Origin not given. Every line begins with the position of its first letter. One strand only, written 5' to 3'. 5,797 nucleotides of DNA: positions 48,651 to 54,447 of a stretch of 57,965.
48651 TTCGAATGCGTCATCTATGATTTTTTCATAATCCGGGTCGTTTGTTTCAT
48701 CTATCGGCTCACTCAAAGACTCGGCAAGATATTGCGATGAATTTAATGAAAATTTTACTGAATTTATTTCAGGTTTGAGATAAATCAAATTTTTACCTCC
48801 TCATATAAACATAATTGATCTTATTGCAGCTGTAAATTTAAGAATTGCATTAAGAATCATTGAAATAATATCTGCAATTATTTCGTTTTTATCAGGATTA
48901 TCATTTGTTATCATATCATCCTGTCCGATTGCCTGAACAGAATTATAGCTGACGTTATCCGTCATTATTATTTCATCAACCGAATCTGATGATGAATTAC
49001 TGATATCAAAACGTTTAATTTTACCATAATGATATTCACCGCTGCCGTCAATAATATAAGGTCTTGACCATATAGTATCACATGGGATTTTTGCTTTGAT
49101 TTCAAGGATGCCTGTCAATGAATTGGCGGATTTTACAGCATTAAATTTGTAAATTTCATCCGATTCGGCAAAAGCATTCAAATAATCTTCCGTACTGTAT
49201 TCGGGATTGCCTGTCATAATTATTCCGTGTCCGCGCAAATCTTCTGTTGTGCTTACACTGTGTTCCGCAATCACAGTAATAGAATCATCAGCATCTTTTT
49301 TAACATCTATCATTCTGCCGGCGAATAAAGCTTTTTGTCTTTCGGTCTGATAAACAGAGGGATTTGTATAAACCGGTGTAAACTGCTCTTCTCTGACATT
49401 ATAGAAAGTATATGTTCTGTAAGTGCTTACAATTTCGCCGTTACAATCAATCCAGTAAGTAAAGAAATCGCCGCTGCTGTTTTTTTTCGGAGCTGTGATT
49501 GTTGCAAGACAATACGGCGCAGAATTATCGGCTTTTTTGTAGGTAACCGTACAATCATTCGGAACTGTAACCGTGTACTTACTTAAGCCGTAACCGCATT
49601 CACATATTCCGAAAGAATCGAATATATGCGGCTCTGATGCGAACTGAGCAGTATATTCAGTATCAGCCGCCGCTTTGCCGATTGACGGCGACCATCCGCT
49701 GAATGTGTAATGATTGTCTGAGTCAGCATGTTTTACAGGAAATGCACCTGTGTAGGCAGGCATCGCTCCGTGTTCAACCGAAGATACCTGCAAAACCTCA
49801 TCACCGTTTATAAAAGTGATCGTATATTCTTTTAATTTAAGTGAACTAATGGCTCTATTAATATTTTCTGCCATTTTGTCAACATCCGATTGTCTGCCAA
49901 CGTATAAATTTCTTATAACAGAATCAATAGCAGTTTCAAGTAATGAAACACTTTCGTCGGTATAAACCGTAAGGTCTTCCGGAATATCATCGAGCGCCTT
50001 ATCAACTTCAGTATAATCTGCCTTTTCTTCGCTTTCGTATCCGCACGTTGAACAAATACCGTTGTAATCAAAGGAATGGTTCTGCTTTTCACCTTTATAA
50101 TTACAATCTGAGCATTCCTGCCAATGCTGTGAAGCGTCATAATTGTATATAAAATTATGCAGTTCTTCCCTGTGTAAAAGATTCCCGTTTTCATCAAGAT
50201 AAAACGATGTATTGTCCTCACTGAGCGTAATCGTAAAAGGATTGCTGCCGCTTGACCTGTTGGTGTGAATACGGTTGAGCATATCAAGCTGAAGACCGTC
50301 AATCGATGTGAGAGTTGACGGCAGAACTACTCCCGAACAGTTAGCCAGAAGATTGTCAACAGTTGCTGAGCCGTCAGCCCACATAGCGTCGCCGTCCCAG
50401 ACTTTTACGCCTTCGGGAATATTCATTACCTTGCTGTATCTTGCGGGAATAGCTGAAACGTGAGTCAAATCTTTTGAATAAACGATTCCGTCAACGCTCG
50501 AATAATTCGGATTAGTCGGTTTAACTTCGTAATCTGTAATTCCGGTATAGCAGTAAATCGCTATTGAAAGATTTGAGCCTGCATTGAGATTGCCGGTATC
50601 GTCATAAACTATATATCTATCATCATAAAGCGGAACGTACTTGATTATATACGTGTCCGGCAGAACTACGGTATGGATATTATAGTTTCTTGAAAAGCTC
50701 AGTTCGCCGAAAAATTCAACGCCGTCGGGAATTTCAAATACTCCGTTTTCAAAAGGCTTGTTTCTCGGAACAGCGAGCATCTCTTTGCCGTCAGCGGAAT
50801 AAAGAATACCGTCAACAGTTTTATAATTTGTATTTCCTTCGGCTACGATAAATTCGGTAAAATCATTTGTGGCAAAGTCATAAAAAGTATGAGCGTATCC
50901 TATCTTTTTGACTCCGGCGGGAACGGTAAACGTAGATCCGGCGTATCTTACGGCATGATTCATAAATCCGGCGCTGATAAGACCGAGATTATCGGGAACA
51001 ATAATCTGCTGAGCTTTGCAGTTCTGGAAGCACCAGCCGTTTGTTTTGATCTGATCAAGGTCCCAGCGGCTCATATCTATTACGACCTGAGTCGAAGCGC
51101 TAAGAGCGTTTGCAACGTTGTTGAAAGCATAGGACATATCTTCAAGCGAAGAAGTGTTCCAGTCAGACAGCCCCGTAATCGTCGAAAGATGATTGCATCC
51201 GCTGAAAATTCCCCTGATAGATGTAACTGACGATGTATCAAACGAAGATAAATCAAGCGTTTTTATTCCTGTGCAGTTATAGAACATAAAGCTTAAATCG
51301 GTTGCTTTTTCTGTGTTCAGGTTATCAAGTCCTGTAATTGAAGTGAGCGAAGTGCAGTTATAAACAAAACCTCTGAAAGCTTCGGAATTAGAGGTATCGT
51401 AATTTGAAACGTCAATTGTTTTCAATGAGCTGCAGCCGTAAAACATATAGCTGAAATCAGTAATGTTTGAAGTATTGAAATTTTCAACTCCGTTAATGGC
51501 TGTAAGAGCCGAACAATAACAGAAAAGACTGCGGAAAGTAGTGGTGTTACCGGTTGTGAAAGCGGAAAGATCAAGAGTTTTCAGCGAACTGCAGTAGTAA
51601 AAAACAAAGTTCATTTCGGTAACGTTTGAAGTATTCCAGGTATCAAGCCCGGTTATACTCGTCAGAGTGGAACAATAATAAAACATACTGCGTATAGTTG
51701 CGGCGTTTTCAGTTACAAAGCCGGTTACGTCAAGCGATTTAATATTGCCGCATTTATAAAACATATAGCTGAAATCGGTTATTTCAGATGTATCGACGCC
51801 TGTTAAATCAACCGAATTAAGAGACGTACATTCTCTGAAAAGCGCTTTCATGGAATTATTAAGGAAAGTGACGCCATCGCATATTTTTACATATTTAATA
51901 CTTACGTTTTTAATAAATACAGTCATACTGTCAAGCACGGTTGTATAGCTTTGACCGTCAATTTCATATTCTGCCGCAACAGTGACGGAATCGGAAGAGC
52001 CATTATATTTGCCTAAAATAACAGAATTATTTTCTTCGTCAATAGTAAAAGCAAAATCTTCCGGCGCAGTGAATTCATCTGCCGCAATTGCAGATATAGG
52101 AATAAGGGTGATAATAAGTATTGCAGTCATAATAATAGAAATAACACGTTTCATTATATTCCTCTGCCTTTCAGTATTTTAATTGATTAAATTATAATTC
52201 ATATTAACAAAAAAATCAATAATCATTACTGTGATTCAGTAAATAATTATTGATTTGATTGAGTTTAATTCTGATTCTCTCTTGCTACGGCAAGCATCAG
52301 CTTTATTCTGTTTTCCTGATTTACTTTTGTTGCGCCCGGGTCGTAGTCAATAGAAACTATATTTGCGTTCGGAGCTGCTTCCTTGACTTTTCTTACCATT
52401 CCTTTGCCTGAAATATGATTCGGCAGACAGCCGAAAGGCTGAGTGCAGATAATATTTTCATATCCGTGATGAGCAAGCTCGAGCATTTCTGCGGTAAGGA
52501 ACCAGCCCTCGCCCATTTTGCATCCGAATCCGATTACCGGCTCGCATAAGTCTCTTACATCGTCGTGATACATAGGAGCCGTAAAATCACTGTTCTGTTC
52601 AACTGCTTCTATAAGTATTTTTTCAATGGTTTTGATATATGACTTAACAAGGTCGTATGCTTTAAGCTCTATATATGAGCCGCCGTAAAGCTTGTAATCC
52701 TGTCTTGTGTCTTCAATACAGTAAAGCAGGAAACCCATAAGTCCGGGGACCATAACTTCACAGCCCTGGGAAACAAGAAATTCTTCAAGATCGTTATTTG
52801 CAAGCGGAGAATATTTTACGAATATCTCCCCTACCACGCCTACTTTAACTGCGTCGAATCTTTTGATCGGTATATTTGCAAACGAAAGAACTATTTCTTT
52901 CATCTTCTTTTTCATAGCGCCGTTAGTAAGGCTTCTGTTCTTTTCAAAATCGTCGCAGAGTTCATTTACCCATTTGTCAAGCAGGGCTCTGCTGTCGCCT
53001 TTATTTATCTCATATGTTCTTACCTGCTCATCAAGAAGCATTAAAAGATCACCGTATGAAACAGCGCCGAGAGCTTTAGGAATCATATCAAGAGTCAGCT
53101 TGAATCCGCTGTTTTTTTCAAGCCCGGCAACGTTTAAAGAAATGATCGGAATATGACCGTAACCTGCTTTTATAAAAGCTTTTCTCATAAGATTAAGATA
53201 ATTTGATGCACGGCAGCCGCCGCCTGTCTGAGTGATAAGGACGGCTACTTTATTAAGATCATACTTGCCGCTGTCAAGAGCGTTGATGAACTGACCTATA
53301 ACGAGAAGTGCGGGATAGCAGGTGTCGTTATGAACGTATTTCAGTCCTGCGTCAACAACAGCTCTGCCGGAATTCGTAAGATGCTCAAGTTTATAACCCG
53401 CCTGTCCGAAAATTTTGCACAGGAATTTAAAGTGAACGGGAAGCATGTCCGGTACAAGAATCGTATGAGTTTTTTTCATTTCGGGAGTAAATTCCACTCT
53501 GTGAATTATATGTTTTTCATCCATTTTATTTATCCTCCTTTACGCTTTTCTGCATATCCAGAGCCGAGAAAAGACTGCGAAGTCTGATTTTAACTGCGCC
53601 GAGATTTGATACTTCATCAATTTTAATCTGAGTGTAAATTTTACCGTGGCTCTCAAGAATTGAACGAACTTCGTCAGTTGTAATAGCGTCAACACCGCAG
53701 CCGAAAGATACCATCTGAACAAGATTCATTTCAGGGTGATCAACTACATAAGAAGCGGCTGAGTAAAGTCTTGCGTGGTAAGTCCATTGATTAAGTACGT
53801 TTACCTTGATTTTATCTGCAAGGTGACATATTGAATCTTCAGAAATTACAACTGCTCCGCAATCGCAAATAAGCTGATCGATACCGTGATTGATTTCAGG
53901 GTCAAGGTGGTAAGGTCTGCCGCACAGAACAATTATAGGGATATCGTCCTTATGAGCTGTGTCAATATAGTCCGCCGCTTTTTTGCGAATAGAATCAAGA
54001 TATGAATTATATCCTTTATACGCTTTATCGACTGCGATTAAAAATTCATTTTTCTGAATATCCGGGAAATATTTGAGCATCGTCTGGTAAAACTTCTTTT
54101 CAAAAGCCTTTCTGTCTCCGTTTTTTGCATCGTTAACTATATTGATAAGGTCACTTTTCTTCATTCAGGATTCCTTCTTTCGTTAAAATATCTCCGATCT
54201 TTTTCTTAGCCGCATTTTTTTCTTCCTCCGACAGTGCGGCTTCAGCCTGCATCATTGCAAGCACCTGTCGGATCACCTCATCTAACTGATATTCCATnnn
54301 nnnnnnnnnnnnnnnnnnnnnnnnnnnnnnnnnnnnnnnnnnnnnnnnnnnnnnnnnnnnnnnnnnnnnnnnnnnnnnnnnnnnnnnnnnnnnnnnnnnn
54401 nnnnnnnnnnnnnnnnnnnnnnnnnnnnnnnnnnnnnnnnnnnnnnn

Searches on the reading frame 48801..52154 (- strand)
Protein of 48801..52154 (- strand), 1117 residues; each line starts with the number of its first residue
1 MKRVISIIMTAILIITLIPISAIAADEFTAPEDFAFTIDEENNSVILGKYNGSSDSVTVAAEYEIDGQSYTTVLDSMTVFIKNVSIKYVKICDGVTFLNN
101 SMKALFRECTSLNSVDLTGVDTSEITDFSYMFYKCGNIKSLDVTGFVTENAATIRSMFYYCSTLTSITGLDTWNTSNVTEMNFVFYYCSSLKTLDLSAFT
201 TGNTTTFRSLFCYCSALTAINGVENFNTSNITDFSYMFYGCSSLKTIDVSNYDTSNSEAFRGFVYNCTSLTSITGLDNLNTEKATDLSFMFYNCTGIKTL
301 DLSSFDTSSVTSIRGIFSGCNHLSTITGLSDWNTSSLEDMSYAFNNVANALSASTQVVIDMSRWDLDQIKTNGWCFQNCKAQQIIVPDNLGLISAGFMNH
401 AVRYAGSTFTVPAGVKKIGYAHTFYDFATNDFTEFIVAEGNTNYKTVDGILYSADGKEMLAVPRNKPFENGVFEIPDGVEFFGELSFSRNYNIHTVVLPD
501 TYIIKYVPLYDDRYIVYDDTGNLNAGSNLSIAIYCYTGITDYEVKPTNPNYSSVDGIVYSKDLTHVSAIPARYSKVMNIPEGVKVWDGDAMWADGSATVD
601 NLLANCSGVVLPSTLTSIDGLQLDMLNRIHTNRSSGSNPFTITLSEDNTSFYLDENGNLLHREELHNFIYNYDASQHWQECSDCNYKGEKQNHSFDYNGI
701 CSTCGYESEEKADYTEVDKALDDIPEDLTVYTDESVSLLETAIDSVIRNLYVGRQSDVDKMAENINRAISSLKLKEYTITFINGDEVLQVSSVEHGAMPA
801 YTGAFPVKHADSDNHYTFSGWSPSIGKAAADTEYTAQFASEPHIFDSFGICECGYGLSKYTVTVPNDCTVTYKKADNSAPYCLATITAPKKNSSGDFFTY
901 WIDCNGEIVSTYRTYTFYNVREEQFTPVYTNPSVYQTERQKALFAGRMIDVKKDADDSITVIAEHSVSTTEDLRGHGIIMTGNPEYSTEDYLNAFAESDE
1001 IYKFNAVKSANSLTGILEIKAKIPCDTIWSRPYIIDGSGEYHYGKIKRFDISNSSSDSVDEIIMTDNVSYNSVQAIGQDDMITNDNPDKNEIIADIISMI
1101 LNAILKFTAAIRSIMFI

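Call 6: search_protein_families(library=pfam, proteins=[window:48801-52154:-], max_evalue=0.01)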
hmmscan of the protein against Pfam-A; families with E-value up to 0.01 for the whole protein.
window:48801-52154:- (1117 aa): 2 families
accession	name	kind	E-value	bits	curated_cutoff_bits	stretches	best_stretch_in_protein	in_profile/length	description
PF03382.20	DUF285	-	3.3e-50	169.3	25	4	168-270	15-113/120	Mycoplasma protein of unknown function, DUF285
PF23952.1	LRR_EndoS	-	0.0024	18.5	27.9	0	266-312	54-99/116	Endo-beta-N-acetylglucosaminidase EndoS LRR domain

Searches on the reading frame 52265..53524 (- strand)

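Call 6: search_protein_families(library=pfam, proteins=[window:52265-53524:-], max_evalue=0.01)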
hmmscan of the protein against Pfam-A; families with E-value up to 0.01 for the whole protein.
window:52265-53524:- (419 aa): 1 family
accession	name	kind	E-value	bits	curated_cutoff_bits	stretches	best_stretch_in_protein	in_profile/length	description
PF09989.15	DUF2229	-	4.5e-06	26.9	29.4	1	32-83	14-66/218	CoA enzyme activase uncharacterised domain (DUF2229)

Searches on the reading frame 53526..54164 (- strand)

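Call 6: search_protein_families(library=pfam, proteins=[window:53526-54164:-], max_evalue=0.01)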
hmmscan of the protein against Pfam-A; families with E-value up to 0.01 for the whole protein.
window:53526-54164:- (212 aa): 1 family
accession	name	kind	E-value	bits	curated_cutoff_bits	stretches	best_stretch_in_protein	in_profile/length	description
PF09989.15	DUF2229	-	2.2e-19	70.4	29.4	1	19-112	129-218/218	CoA enzyme activase uncharacterised domain (DUF2229)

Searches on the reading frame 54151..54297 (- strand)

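Call 6: search_protein_families(library=pfam, proteins=[window:54151-54297:-], max_evalue=0.01)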
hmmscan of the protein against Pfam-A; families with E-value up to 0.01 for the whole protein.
window:54151-54297:- (48 aa): 0 families

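Call 7: search_protein_families(library=ncbifam, proteins=[window:54151-54297:-], max_evalue=0.01)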
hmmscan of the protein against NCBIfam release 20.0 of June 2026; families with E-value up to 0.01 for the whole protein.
window:54151-54297:- (48 aa): 1 family
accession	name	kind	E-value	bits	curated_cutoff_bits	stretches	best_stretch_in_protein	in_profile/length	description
NF053729.1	c-di-GMP_motif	domain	0.0024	17.6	38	1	17-47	16-44/53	cyclic di-GMP-binding domain-containing protein, MshE-related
